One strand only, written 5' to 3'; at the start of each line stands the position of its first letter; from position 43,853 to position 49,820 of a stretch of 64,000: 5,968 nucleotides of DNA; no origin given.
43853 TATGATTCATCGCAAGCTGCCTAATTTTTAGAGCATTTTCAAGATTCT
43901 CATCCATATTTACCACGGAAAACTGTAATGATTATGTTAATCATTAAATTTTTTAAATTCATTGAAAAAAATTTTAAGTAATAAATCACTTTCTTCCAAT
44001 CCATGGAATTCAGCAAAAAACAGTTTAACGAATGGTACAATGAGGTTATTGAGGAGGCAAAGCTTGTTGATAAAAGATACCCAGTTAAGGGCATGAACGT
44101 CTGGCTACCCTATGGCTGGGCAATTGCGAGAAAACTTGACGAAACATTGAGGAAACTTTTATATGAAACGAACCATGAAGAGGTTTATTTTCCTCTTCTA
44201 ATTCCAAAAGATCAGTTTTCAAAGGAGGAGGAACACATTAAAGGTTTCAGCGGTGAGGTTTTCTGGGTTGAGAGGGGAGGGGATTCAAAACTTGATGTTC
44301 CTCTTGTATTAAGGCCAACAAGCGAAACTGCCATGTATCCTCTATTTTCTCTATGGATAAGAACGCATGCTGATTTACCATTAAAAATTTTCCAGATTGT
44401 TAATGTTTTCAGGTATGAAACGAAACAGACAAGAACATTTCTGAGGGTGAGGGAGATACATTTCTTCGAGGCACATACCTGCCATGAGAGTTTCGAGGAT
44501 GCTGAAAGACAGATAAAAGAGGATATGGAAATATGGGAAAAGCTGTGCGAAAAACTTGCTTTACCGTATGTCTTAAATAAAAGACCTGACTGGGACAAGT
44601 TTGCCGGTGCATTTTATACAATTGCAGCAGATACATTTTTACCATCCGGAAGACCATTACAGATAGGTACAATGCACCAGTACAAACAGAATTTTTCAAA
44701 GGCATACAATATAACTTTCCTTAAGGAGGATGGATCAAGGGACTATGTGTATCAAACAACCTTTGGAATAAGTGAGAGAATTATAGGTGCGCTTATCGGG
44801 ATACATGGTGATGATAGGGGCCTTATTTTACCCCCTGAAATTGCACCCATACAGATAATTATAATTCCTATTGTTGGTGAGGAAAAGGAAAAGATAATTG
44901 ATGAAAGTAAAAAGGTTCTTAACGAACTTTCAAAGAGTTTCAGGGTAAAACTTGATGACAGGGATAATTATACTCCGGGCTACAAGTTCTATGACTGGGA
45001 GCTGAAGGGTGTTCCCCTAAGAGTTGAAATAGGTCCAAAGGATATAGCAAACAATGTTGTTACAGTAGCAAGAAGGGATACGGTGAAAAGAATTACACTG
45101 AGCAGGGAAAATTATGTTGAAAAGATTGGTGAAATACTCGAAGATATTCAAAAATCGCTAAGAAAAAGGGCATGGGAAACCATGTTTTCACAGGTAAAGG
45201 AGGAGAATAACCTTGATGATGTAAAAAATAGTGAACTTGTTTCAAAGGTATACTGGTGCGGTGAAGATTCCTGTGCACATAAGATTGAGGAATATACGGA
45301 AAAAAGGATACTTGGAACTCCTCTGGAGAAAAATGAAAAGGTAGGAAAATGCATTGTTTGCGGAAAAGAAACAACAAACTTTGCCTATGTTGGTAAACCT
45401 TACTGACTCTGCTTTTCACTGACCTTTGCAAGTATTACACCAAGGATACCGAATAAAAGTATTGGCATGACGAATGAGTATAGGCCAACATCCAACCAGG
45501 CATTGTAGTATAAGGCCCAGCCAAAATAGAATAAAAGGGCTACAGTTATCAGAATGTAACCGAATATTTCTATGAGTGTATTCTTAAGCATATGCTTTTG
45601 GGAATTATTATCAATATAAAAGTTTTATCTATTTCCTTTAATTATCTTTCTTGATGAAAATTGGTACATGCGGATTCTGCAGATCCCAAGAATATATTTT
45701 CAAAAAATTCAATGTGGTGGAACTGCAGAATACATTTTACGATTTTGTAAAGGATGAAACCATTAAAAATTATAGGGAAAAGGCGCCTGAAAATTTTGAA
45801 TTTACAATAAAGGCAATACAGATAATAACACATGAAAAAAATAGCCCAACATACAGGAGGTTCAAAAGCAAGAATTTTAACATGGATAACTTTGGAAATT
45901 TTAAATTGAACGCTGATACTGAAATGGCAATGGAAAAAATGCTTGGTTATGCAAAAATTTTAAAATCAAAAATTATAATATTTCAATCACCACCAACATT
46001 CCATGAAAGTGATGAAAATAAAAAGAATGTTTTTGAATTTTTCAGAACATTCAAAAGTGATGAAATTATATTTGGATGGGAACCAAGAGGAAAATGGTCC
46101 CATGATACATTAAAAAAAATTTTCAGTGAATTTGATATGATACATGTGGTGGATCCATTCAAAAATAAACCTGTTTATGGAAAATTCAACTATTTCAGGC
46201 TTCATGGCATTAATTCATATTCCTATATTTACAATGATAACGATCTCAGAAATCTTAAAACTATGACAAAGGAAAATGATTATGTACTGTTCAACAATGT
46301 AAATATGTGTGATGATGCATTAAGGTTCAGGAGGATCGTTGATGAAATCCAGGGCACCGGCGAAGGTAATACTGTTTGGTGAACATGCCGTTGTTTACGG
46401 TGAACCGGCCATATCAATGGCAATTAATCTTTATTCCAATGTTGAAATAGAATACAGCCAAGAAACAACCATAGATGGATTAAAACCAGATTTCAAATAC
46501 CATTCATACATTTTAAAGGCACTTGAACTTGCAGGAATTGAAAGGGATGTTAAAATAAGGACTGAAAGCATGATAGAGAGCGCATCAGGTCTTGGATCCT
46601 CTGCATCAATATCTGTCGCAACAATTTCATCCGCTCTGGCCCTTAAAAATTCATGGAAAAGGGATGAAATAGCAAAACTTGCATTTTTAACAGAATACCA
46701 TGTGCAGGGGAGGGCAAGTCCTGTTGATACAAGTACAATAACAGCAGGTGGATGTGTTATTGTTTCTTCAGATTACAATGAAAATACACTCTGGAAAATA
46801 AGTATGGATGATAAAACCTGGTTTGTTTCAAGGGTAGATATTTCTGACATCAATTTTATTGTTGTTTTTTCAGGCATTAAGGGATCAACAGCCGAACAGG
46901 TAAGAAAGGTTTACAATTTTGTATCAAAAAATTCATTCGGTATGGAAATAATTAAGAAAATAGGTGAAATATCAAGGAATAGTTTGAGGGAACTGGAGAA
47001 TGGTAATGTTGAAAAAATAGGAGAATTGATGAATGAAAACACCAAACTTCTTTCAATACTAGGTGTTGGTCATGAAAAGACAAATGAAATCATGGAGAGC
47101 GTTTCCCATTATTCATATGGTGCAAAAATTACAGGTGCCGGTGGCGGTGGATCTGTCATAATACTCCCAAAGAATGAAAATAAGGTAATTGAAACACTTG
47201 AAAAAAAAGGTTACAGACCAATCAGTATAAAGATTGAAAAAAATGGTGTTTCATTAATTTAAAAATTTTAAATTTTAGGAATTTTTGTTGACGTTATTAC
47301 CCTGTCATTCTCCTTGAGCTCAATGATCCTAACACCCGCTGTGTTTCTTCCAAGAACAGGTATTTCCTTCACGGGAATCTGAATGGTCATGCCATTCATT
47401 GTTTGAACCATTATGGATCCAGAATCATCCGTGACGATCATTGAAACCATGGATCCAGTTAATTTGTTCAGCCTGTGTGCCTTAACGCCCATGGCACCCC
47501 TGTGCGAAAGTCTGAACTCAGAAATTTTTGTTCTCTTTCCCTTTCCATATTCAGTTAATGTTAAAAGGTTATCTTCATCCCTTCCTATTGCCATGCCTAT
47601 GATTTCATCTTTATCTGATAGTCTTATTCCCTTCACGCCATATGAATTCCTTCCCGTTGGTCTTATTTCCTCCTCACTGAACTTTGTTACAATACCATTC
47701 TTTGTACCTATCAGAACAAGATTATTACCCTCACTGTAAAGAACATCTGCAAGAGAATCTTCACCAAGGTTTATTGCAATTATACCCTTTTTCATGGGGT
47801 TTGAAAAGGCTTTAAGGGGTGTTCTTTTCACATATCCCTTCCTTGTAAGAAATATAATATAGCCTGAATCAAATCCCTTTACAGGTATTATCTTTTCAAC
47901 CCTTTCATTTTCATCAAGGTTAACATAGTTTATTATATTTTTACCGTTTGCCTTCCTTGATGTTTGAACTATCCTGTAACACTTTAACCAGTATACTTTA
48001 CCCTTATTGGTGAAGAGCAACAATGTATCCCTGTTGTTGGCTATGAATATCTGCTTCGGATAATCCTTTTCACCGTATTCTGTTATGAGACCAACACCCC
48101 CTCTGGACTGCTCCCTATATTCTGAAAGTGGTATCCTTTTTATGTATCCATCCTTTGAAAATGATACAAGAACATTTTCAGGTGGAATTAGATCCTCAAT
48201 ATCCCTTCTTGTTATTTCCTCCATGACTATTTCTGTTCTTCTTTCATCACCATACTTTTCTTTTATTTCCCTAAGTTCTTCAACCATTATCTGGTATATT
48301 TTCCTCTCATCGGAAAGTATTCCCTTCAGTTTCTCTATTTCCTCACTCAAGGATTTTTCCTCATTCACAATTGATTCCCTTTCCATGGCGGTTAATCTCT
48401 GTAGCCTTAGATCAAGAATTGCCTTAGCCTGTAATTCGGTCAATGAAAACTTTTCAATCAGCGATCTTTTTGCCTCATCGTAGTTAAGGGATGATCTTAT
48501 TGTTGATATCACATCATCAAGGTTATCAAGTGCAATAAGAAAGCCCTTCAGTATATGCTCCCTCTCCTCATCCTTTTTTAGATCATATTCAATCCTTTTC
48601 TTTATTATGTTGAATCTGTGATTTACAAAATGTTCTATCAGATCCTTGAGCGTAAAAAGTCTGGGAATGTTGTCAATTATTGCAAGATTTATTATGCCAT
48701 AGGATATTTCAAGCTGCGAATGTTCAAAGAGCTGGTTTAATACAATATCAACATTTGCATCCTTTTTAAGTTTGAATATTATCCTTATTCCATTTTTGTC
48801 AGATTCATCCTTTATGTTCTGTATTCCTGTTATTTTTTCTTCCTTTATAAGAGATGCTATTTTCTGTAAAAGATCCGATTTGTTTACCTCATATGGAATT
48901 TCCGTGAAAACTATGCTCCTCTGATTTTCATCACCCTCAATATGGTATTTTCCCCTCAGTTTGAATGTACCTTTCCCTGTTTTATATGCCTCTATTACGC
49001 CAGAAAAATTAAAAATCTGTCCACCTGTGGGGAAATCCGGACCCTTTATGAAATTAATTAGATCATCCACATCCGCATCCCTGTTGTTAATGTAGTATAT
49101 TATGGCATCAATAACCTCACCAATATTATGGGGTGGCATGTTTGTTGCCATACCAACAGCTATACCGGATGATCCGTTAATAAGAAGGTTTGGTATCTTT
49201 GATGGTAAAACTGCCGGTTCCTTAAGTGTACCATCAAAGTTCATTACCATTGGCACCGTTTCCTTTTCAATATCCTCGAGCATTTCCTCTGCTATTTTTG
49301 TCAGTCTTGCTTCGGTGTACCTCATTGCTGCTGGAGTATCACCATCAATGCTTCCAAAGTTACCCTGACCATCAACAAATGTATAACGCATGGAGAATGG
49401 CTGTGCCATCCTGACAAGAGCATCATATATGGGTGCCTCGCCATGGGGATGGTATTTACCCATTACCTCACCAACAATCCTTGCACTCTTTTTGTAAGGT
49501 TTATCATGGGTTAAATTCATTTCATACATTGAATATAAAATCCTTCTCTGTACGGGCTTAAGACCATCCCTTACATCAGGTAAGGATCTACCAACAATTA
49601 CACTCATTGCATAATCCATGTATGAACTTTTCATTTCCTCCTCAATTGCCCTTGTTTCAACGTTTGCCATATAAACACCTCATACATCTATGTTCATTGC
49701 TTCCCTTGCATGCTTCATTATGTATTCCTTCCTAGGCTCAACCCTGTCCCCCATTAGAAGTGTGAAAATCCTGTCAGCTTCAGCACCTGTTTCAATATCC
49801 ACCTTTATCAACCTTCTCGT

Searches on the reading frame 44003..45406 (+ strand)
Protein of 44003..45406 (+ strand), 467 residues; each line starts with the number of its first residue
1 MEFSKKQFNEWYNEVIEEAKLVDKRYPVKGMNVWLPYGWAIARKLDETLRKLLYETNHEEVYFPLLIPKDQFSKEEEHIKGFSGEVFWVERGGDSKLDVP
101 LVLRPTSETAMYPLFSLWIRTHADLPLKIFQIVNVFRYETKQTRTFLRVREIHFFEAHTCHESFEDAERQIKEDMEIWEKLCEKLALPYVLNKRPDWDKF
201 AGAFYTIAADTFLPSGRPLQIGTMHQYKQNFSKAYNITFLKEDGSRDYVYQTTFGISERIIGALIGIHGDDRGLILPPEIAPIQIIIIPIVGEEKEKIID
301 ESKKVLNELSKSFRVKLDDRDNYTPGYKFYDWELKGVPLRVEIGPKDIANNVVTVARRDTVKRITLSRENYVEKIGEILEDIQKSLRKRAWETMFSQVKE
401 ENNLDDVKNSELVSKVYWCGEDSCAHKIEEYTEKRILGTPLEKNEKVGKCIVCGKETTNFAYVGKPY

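Call 49: search_protein_families(library=pfam, proteins=[window:44003-45406:+], max_evalue=0.00001)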
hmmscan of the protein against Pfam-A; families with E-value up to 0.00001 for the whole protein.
window:44003-45406:+ (467 aa): 3 families
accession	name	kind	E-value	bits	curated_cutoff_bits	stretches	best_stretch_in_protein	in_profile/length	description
PF00587.30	tRNA-synt_2b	-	8.9e-26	91.5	29.3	1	87-265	1-176/179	tRNA synthetase class II core domain (G, H, P, S and T)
PF03129.25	HGTP_anticodon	-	8.9e-22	77.5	21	1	284-377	1-93/94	Anticodon binding domain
PF09180.16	ProRS-C_1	-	1.1e-13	51.5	31.5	1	408-467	9-71/71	Prolyl-tRNA synthetase, C-terminal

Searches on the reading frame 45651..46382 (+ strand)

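Call 49: search_protein_families(library=pfam, proteins=[window:45651-46382:+], max_evalue=0.00001)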
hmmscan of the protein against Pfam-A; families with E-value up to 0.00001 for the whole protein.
window:45651-46382:+ (243 aa): 1 family
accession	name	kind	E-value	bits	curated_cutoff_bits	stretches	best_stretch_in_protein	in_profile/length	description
PF01904.24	DUF72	-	9.4e-28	98.2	25.3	1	14-227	12-215/217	Protein of unknown function DUF72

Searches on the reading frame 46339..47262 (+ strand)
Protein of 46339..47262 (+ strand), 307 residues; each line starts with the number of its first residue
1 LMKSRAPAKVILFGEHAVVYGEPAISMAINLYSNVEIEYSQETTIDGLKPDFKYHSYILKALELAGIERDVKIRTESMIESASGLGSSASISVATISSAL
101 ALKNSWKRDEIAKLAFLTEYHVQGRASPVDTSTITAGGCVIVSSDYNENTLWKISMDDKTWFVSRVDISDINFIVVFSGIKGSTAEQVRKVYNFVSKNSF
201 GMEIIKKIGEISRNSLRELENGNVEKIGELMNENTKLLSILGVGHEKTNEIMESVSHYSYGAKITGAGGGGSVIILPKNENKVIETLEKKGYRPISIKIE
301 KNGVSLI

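Call 49: search_protein_families(library=pfam, proteins=[window:46339-47262:+], max_evalue=0.00001)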
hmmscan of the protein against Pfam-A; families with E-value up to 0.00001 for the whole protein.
window:46339-47262:+ (307 aa): 2 families
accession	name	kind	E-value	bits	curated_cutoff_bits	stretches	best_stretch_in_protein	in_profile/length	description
PF00288.32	GHMP_kinases_N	-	3.1e-12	47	22.3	1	58-138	3-87/87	GHMP kinases N terminal domain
PF08544.19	GHMP_kinases_C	-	9.9e-10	39.1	21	1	216-287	2-79/85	GHMP kinases C terminal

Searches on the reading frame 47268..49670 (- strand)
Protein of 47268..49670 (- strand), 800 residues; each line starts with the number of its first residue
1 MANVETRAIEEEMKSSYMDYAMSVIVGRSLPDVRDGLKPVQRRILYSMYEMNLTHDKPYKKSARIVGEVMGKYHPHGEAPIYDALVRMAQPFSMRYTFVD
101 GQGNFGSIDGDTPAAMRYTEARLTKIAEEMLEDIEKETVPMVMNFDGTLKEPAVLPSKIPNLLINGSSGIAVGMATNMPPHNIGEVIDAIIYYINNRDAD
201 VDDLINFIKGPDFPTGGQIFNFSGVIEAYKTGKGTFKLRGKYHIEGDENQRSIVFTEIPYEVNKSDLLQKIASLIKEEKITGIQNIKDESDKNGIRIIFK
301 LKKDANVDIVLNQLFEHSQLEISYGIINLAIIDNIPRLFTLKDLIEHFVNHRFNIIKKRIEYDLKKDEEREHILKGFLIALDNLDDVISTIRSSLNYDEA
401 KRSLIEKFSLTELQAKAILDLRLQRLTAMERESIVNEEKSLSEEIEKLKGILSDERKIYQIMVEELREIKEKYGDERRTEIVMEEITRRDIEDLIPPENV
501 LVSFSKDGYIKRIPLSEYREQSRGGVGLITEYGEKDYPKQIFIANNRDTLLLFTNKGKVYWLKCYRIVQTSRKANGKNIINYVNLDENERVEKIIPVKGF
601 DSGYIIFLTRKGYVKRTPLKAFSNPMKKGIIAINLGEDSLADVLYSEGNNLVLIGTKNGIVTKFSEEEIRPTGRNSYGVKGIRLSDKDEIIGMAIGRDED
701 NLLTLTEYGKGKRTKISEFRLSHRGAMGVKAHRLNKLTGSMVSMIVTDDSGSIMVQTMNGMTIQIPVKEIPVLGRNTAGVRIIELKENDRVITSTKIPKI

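Call 70: search_protein_families(library=pfam, proteins=[window:47268-49670:-], max_evalue=1e-8)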
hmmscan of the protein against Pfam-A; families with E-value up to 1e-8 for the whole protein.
window:47268-49670:- (800 aa): 2 families
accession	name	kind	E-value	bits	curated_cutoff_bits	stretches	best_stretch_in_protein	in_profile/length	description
PF00521.26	DNA_topoisoIV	-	2.8e-166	554.1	31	1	28-466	1-431/432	DNA gyrase/topoisomerase IV, subunit A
PF03989.18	DNA_gyraseA_C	-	9.5e-61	201.5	27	3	652-695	3-46/48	DNA gyrase C-terminal domain, beta-propeller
